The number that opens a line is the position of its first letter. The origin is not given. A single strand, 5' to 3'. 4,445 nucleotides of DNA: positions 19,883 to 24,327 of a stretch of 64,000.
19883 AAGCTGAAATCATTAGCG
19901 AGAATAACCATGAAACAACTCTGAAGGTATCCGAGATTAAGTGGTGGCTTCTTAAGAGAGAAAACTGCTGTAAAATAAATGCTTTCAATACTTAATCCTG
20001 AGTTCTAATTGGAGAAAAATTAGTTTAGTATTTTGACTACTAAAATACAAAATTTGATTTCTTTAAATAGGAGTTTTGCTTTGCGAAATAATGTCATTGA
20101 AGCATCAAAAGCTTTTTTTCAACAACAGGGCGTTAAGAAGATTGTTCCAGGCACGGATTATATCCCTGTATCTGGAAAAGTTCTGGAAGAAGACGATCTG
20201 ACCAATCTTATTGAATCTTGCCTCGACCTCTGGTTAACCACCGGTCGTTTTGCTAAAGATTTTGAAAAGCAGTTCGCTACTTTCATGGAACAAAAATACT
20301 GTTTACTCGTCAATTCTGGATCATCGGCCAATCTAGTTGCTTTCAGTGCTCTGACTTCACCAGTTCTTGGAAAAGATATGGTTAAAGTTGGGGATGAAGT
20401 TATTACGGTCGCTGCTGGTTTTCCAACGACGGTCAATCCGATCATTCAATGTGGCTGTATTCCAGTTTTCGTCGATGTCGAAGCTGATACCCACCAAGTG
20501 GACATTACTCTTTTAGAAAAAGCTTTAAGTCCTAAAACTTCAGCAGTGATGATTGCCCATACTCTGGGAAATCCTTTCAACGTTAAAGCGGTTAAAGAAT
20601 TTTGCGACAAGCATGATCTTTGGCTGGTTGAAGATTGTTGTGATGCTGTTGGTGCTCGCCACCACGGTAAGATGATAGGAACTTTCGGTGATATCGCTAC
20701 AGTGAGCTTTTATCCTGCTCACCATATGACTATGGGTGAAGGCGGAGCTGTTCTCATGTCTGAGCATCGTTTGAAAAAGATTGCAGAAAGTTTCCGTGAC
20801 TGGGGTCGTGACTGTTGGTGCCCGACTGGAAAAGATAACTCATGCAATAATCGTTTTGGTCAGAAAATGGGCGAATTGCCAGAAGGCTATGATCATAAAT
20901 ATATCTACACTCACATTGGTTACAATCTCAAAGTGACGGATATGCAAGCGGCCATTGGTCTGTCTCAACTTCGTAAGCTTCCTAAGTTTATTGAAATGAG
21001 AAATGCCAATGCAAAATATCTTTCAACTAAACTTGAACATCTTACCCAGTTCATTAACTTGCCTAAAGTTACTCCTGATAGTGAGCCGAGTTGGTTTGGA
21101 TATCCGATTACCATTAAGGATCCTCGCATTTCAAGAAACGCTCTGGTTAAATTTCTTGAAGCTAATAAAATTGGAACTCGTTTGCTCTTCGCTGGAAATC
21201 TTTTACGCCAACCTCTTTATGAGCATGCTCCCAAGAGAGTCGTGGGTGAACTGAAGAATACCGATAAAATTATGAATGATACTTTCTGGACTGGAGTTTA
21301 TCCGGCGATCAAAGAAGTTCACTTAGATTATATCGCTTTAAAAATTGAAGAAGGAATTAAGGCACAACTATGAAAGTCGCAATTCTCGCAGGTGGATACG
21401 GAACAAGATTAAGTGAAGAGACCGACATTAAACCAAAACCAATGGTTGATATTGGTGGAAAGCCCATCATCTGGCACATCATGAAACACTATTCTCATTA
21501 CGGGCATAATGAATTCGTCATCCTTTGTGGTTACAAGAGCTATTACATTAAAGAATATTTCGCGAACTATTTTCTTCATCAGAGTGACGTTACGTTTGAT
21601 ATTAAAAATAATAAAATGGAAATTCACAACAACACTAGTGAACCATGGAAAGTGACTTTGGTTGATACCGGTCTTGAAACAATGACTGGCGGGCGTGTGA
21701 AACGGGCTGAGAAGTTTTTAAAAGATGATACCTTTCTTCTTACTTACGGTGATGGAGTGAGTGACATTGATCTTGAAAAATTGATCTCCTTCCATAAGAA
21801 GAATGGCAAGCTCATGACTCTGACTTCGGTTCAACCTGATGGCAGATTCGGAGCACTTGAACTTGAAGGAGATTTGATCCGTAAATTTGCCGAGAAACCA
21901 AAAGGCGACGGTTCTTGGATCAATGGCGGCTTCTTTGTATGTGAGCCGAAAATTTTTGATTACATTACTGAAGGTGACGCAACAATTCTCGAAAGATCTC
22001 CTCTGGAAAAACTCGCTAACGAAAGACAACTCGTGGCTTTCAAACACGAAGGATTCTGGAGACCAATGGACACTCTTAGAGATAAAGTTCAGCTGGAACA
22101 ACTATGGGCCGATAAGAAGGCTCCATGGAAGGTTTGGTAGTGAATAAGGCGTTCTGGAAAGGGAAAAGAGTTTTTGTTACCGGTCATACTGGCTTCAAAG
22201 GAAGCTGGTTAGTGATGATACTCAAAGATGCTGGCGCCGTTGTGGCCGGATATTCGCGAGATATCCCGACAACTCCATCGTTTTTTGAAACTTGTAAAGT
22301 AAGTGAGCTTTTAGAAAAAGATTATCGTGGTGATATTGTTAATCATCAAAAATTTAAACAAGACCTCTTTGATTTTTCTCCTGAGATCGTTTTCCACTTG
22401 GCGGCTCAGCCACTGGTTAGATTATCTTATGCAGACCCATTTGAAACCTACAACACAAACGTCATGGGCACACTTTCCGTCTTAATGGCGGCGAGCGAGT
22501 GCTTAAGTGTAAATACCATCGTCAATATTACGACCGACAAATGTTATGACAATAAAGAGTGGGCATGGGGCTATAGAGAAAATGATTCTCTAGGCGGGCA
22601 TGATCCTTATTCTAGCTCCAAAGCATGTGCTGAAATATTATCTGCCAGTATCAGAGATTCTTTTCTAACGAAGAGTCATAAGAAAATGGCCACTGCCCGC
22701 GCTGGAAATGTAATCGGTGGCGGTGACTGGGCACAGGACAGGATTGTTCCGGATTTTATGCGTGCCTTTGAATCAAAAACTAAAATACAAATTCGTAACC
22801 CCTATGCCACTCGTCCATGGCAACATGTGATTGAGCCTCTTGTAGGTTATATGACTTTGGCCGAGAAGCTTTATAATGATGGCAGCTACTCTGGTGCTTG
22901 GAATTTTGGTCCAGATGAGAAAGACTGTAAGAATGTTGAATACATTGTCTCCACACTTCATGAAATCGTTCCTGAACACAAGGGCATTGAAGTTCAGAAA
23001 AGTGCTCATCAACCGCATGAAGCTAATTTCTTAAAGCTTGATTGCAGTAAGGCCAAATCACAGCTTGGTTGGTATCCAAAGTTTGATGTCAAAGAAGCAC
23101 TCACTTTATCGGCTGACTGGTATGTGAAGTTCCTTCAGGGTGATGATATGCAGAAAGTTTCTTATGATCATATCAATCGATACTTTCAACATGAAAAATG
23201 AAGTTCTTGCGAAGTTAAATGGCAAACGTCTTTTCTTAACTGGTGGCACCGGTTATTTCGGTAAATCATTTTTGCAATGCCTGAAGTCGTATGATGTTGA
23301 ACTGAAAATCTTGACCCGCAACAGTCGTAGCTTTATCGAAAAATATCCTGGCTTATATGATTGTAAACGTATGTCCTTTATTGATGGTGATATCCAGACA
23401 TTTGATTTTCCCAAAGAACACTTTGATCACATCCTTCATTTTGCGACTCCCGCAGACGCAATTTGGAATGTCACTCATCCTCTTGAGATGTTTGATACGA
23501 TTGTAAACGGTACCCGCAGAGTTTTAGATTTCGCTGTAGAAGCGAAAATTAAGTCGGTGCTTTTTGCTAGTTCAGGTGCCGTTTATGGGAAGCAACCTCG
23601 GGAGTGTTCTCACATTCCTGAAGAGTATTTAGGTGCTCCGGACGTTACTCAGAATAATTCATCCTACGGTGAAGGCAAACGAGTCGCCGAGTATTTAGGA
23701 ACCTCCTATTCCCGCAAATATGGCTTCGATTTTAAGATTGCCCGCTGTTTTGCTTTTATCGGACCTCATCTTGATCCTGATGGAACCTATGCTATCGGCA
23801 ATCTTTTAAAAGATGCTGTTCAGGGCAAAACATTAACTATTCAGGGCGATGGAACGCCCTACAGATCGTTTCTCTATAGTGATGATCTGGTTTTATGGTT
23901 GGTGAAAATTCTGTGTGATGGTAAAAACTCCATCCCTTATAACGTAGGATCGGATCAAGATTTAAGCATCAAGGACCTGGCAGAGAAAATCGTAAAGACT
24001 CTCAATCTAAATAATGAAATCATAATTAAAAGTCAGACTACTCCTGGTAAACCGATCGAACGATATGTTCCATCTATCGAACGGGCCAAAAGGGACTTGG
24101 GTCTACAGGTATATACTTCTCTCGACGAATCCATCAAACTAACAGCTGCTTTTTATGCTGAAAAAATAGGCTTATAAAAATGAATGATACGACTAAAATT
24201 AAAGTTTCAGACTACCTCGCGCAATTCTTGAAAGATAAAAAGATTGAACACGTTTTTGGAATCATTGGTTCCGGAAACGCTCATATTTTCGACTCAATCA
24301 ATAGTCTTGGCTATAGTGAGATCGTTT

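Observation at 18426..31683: Self-contained 13-kb module predicted to make and transfer a C4-branched 3,6-dideoxy sugar (erwiniose/yersiniose type)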

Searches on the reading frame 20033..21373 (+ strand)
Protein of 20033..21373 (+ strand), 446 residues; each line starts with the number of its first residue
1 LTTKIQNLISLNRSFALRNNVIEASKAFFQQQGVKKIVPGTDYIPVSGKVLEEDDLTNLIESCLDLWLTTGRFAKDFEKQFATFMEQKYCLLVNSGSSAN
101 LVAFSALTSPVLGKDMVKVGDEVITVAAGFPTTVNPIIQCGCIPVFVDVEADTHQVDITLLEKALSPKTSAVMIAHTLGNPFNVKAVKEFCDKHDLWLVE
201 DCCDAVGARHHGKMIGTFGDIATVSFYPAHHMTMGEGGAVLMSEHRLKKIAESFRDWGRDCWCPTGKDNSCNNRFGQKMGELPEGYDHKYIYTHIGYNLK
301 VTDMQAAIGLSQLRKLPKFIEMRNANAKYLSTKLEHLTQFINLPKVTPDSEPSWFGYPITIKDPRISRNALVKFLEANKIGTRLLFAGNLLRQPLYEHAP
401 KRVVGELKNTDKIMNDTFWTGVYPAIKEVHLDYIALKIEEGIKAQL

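Call 3: search_protein_families(library=pfam, proteins=[window:20033-21373:+])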
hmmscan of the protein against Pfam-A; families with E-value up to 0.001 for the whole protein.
window:20033-21373:+ (446 aa): 3 families
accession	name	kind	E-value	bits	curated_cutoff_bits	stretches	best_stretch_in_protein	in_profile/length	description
PF01041.23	DegT_DnrJ_EryC1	-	3.4e-96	323.1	19.8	1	54-438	6-359/360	DegT/DnrJ/EryC1/StrS aminotransferase family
PF01212.27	Beta_elim_lyase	-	2e-06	27.8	27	1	76-336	36-267/288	Beta-eliminating lyase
PF00266.25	Aminotran_5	-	0.00045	19.7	21.5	1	94-210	69-184/371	Aminotransferase class-V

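Call 4: search_protein_families(library=ncbifam, proteins=[window:20033-21373:+])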
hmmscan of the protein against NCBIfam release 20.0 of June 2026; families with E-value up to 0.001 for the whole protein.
window:20033-21373:+ (446 aa): 12 families
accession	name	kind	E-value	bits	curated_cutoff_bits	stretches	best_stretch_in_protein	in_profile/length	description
NF011936.0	PRK15407.1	equivalog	9.1e-210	696.9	423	1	16-444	8-438/440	lipopolysaccharide biosynthesis protein RfbH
TIGR03588.1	PseC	equivalog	3.4e-59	200.7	423.5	1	44-435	2-373/380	UDP-4-amino-4,6-dideoxy-N-acetyl-beta-L-altrosamine transaminase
TIGR04181.1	NHT_00031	hypoth_equivalog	2.8e-48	164.6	420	2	58-250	14-216/359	LegC family aminotransferase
NF008687.0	PRK11706.1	equivalog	2.7e-41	141.6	375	1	70-437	29-369/375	dTDP-4-amino-4,6-dideoxygalactose transaminase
NF008658.2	PRK11658.1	equivalog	4.7e-40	137.4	631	1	42-405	3-343/379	UDP-4-amino-4-deoxy-L-arabinose aminotransferase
TIGR02379.1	ECA_wecE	subfamily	1.6e-32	112.7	434.85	1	70-382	29-317/376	dTDP-4-amino-4,6-dideoxy-D-glucose transaminase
TIGR04427.1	PLP_DesI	equivalog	7.5e-28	97.7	650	1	62-260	40-230/390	dTDP-4-dehydro-6-deoxyglucose aminotransferase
NF006488.0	PRK08912.1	equivalog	2.9e-07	29.8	498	1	104-203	97-188/387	aminotransferase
NF005817.0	PRK07683.1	equivalog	1.3e-06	27.4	575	1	77-184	70-176/387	aminotransferase A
NF004770.0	PRK06108.1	subfamily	1.6e-06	27.2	422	1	76-201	85-209/396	pyridoxal phosphate-dependent aminotransferase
NF005305.0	PRK06836.1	equivalog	7.5e-05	22.1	376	1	113-175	115-177/396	pyridoxal phosphate-dependent aminotransferase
NF006569.0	PRK09082.1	subfamily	0.00022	20.5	420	1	115-176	110-171/386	methionine aminotransferase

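Call 52: search_solved_structures(query=window:20033-21373:+, max_evalue=1e-30, show_alignments=1)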
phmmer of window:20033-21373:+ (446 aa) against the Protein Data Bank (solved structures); distinct sequences matched with E-value up to 1e-30: 17.
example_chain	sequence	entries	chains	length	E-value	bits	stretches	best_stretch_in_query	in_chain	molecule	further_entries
3bcx_A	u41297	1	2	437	6.4e-166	555.7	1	33-440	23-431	CDP-6-deoxy-L-threo-D-glycero-4-hexulose-3-dehydrase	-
3bb8_A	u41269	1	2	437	1.1e-164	551.6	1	33-440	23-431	CDP-4-keto-6-deoxy-D-glucose-3-dehydrase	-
2gms_A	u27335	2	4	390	1.3e-51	179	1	55-393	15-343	Putative pyridoxamine 5-phosphate-dependent dehydrase, Wbdk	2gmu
3b8x_A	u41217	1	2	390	1e-50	176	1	55-393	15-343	Pyridoxamine 5-phosphate-dependent dehydrase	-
2r0t_A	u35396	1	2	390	1.5e-50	175.5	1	55-393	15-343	Pyridoxamine 5-phosphate-dependent dehydrase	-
3gr9_A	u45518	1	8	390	2.8e-50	174.6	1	55-393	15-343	ColD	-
9wvy_A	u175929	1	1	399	5.8e-45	157.1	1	56-341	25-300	Putative NDP-4-keto-6-deoxyglucose-3-dehydratase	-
7b0m_AAA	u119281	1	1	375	2.5e-39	138.5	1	66-244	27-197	Sugar aminotransferase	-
7b0d_A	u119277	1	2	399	2.1e-38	135.5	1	52-259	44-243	Glutamine--scyllo-inositol transaminase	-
3bn1_A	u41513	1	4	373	3.4e-37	131.5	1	57-398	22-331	Perosamine synthetase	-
3dr7_A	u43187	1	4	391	3.9e-37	131.3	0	57-250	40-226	Putative perosamine synthetase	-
3dr4_A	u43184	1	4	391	5.3e-37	130.8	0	57-252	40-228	Putative perosamine synthetase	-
3frk_A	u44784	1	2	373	3.2e-31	111.8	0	67-258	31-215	QdtB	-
7l7x_AAA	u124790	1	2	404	5.1e-31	111.1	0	54-330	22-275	DegT/DnrJ/EryC1/StrS aminotransferase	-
2c7t_A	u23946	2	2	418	7.3e-31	110.6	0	67-361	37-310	GLUTAMINE-2-DEOXY-SCYLLO-INOSOSE AMINOTRANSFERASE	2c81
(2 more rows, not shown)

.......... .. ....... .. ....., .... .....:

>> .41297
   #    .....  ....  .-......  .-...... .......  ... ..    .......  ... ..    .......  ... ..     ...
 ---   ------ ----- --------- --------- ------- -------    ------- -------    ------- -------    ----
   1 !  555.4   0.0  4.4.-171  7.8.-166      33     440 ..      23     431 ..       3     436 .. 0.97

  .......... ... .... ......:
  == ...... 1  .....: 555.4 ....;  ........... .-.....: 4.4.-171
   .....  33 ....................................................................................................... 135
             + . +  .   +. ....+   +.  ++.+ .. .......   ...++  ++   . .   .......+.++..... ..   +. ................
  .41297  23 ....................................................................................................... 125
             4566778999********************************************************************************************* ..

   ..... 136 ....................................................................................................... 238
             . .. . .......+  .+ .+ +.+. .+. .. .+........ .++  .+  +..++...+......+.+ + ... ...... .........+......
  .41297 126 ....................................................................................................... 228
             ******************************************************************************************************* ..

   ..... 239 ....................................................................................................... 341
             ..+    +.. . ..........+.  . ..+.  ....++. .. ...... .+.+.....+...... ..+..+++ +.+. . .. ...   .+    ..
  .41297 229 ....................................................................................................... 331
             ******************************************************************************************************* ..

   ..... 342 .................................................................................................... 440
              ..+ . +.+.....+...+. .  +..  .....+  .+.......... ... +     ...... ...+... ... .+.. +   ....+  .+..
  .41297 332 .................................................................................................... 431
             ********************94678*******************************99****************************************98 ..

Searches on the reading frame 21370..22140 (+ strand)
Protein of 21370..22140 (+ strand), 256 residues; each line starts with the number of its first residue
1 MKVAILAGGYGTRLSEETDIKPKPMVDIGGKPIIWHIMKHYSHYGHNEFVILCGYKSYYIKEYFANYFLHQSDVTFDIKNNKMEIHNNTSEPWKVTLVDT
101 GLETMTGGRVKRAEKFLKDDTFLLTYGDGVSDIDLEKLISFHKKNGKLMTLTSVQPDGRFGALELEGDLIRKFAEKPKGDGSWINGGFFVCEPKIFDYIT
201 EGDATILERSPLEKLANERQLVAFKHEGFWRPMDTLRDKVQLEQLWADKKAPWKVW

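Call 3: search_protein_families(library=pfam, proteins=[window:21370-22140:+])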
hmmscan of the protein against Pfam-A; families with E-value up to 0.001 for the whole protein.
window:21370-22140:+ (256 aa): 2 families
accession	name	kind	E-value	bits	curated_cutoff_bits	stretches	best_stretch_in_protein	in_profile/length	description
PF00483.29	NTP_transferase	-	1.3e-20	74.5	21.2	1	4-212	3-200/245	Nucleotidyl transferase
PF12804.13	NTP_transf_3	-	7.9e-07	29.8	27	1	4-59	2-52/160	MobA-like NTP transferase domain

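Call 4: search_protein_families(library=ncbifam, proteins=[window:21370-22140:+])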
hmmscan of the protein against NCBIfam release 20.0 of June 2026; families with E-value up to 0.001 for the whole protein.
window:21370-22140:+ (256 aa): 27 families (the best 25 are shown)
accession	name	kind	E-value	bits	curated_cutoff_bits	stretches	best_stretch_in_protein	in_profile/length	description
TIGR02623.1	G1P_cyt_trans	equivalog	2.4e-127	423.7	300.25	1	1-256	1-255/255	glucose-1-phosphate cytidylyltransferase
TIGR03992.1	Arch_glmU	subfamily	7.4e-27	94.2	292.1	2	1-76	1-76/393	bifunctional sugar-1-phosphate nucleotidylyltransferase/acetyltransferase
NF049965.1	GlMnHpPGnyltfHddC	equivalog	1.8e-22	80.1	300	1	1-199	1-175/221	D-glycero-D-manno-heptose 1-phosphate guanosyltransferase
NF052502.1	man1P_GTase_Rv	exception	2.1e-20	72.9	440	1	4-241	4-225/352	mannose-1-phosphate guanylyltransferase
NF041313.1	UDPGP_AglF_Halo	equivalog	4e-18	65.7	400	1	1-198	1-181/234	UTP--glucose-1-phosphate uridylyltransferase AglF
NF045761.1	NAMPUrTaseMurU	equivalog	1.6e-17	64.2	250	2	1-67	1-67/226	N-acetylmuramate alpha-1-phosphate uridylyltransferase MurU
NF041173.1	Sug_nt_acttase_Thmprot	equivalog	5.7e-17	61.7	600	1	1-231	1-212/405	bifunctional sugar-1-phosphate nucleotidylyltransferase/acetyltransferase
TIGR01208.1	rmlA_long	equivalog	1.1e-15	57.4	320.25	1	3-201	2-184/353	glucose-1-phosphate thymidylyltransferase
TIGR01099.1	galU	equivalog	2.5e-12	46.9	326.8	1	2-202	3-217/261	UTP--glucose-1-phosphate uridylyltransferase GalU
TIGR02091.1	glgC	equivalog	7.6e-11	41.7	424.9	1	3-182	3-181/364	glucose-1-phosphate adenylyltransferase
NF003670.0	PRK05293.1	equivalog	3.1e-10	39.5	470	1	4-237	8-249/382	glucose-1-phosphate adenylyltransferase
NF041135.1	IPPtranDIPPsyn_Thcocales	equivalog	5.8e-10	38.7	580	1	1-82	1-74/419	bifunctional L-myo-inositol-1-phosphate cytidylyltransferase/CDP-L-myo-inositol myo-inositolphosphotransferase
NF001947.0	PRK00725.1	subfamily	5.2e-09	35.4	470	1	4-179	20-195/426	glucose-1-phosphate adenylyltransferase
TIGR01173.1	glmU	equivalog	6.8e-09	35.1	366.85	1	1-152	1-126/452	bifunctional UDP-N-acetylglucosamine diphosphorylase/glucosamine-1-phosphate N-acetyltransferase GlmU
NF045697.1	MurNAcPUrMurU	equivalog_domain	5e-07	29.4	370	1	5-56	2-53/229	N-acetylmuramate alpha-1-phosphate uridylyltransferase MurU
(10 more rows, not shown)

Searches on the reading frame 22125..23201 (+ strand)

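Call 3: search_protein_families(library=pfam, proteins=[window:22125-23201:+])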
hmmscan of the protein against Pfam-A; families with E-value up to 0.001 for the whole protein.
window:22125-23201:+ (358 aa): 6 families
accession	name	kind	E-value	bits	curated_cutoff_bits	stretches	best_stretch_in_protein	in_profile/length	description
PF16363.11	GDP_Man_Dehyd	-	3.7e-31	109.2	27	1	17-326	1-329/332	GDP-mannose 4,6 dehydratase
PF01370.27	Epimerase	-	7.4e-24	84.9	20.9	1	16-248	1-227/240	NAD dependent epimerase/dehydratase family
PF02719.21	Polysacc_synt_2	-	1.8e-14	54.1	20.2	1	17-232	2-203/293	Polysaccharide biosynthesis protein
PF01073.25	3Beta_HSD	-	8.5e-07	28.7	22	1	18-200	2-185/280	3-beta hydroxysteroid dehydrogenase/isomerase family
PF04321.23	RmlD_sub_bind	-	4e-06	26.5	27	1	15-171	2-134/287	RmlD substrate binding domain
PF07993.18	NAD_binding_4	-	0.00014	21.6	20.1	0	87-177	90-192/258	Male sterility protein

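Call 4: search_protein_families(library=ncbifam, proteins=[window:22125-23201:+])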
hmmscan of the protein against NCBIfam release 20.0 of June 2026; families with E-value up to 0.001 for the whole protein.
window:22125-23201:+ (358 aa): 14 families
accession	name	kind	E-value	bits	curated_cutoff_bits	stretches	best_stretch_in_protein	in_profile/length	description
TIGR02622.1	CDP_4_6_dhtase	equivalog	6.8e-143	476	278.45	1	10-353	1-351/352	CDP-glucose 4,6-dehydratase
TIGR01181.1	dTDP_gluc_dehyt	equivalog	2.2e-24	86.1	365.1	1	16-335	2-313/321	dTDP-glucose 4,6-dehydratase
TIGR04180.1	EDH_00030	hypoth_equivalog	2.4e-21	76.1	475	1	16-320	1-296/297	NAD-dependent 4,6-dehydratase LegB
TIGR01179.1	galE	equivalog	2.6e-18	66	262.3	1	15-198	1-178/332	UDP-glucose 4-epimerase GalE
TIGR01472.1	gmd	equivalog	3.7e-13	49.4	415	1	15-180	2-173/342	GDP-mannose 4,6-dehydratase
NF007490.0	PRK10084.1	subfamily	8.9e-11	41.4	649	1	15-350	2-352/361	dTDP-glucose 4,6-dehydratase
NF007582.0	PRK10217.1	equivalog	3.6e-10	39.5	698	1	14-335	2-333/355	dTDP-glucose 4,6-dehydratase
TIGR03466.1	HpnA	hypoth_equivalog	4.6e-10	38.9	367.65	1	15-137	2-113/327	hopanoid-associated sugar epimerase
TIGR03589.1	PseB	equivalog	1.1e-08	34.4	407.75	1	12-232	3-201/324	UDP-N-acetylglucosamine 4,6-dehydratase (inverting)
NF042423.1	oxyalk_red_Shew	equivalog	3.3e-08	33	580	1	13-139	8-120/331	2-alkyl-3-oxoalkanoate reductase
NF007956.0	PRK10675.1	subfamily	4.9e-08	32.5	394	1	15-172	2-159/338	UDP-glucose 4-epimerase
TIGR01214.1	rmlD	equivalog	1.4e-07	30.9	224.05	1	15-179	1-141/285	dTDP-4-dehydrorhamnose reductase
NF042422.1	oxyalk_red_OleD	equivalog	4e-05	23.1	580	1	15-140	2-113/329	2-alkyl-3-oxoalkanoate reductase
NF011728.1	PRK15181.1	equivalog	0.00011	21.3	760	0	14-335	16-339/348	Vi polysaccharide biosynthesis UDP-N-acetylglucosaminuronic acid C-4 epimerase TviC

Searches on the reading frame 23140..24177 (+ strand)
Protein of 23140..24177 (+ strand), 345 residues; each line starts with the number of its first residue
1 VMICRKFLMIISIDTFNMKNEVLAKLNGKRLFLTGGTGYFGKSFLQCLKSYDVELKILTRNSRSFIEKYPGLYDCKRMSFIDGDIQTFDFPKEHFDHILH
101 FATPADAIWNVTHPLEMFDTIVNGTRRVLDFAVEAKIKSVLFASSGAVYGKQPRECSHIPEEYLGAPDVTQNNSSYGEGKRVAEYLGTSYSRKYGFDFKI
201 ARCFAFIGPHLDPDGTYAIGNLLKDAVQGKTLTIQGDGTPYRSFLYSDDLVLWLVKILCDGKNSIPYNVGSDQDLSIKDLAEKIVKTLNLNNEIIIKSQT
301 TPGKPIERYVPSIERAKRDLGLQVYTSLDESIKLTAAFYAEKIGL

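Call 3: search_protein_families(library=pfam, proteins=[window:23140-24177:+])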
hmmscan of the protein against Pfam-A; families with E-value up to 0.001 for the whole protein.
window:23140-24177:+ (345 aa): 4 families
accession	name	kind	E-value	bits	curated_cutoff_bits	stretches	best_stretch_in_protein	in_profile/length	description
PF01370.27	Epimerase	-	2.7e-39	135.5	20.9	1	32-270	2-240/240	NAD dependent epimerase/dehydratase family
PF16363.11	GDP_Man_Dehyd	-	1.4e-24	87.7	27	1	33-333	2-330/332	GDP-mannose 4,6 dehydratase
PF01073.25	3Beta_HSD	-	2e-08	34.1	22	1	33-185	2-155/280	3-beta hydroxysteroid dehydrogenase/isomerase family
PF07993.18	NAD_binding_4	-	3.1e-08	33.5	20.1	1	33-203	1-204/258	Male sterility protein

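Call 4: search_protein_families(library=ncbifam, proteins=[window:23140-24177:+])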
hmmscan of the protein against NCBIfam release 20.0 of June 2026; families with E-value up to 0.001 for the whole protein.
window:23140-24177:+ (345 aa): 23 families
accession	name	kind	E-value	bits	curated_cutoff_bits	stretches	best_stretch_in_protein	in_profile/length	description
TIGR01181.1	dTDP_gluc_dehyt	equivalog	1.7e-28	99.7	365.1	1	31-341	2-313/321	dTDP-glucose 4,6-dehydratase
TIGR01179.1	galE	equivalog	1e-23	83.7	262.3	1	31-333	2-319/332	UDP-glucose 4-epimerase GalE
TIGR04180.1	EDH_00030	hypoth_equivalog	3.2e-18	65.8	475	1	32-302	2-271/297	NAD-dependent 4,6-dehydratase LegB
NF047922.1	GDPFucSynFcl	equivalog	3.4e-18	66.1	500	1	29-341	3-303/308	GDP-L-fucose synthase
NF008872.0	PRK11908.1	equivalog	4.2e-16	58.9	294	1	67-342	37-338/349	bifunctional UDP-4-keto-pentose/UDP-xylose synthase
NF007956.0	PRK10675.1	subfamily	5e-15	55.4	394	1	31-211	3-185/338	UDP-glucose 4-epimerase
TIGR02197.1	heptose_epim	equivalog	2.4e-13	50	274.6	1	32-159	2-128/316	ADP-glyceromanno-heptose 6-epimerase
NF011728.1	PRK15181.1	equivalog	2.8e-12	46.3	760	1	29-291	16-285/348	Vi polysaccharide biosynthesis UDP-N-acetylglucosaminuronic acid C-4 epimerase TviC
NF007490.0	PRK10084.1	subfamily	3.7e-12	45.9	649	1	32-340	4-335/361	dTDP-glucose 4,6-dehydratase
NF005998.1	PRK08125.1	equivalog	2.4e-11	42.8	777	1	14-292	302-589/649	bifunctional UDP-4-amino-4-deoxy-L-arabinose formyltransferase/UDP-glucuronic acid oxidase ArnA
TIGR01746.1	Thioester-redct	subfamily_domain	1.6e-09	37.5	213.35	1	92-205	86-194/371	thioester reductase domain-containing protein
NF007582.0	PRK10217.1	equivalog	5e-09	35.7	698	1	158-288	142-270/355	dTDP-glucose 4,6-dehydratase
TIGR03466.1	HpnA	hypoth_equivalog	7.7e-09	34.9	367.65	1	31-209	3-173/327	hopanoid-associated sugar epimerase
TIGR04130.1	FnlA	equivalog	2.6e-08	33.2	730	1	27-149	3-129/337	UDP-N-acetylglucosamine 4,6-dehydratase/5-epimerase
TIGR03589.1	PseB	equivalog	5.4e-08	32.1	407.75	1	26-144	2-124/324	UDP-N-acetylglucosamine 4,6-dehydratase (inverting)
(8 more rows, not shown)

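Call 24: search_solved_structures(query=window:23140-24177:+, max_evalue=1e-10)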
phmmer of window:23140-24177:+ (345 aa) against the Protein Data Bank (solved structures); distinct sequences matched with E-value up to 1e-10: 62 (the best 60 are shown).
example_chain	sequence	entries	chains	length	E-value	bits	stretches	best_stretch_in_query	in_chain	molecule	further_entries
2b69_A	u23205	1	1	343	3.8e-28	101.9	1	27-339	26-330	UDP-glucuronate decarboxylase 1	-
4gll_A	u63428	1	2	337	4.6e-28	101.6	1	28-339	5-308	UDP-glucuronic acid decarboxylase 1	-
4m55_A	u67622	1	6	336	2.6e-27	99.2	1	28-339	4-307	UDP-glucuronic acid decarboxylase 1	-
4lk3_A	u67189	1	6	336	3.5e-27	98.7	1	28-339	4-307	UDP-glucuronic acid decarboxylase 1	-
8v4g_A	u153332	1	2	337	3.8e-26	95.3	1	23-315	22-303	Putative nucleotide sugar dehydratase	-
8v4h_A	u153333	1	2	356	4.8e-26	95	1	23-315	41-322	Putative nucleotide sugar dehydratase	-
1r6d_A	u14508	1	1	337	2.4e-21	79.5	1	30-344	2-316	TDP-glucose-4,6-dehydratase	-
8vr2_A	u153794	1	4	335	3.1e-21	79.2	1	24-338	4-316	NAD-dependent epimerase/dehydratase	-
1r66_A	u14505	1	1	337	3.4e-21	79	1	30-344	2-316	TDP-glucose-4,6-dehydratase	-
8rdg_A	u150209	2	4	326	2.7e-19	72.8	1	30-318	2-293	SDR family NAD(P)-dependent oxidoreductase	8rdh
4zrm_A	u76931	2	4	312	3.1e-19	72.6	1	31-340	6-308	UDP-glucose 4-epimerase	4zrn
8rdi_A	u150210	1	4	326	9.7e-19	71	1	30-318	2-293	SDR family NAD(P)-dependent oxidoreductase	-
6bi4_A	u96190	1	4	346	1.2e-18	70.7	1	25-339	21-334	dTDP-glucose 4,6-dehydratase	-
3lu1_A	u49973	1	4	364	2.5e-17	66.3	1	28-294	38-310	WbgU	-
3ru9_A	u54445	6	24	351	2.6e-17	66.3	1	28-294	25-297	WbgU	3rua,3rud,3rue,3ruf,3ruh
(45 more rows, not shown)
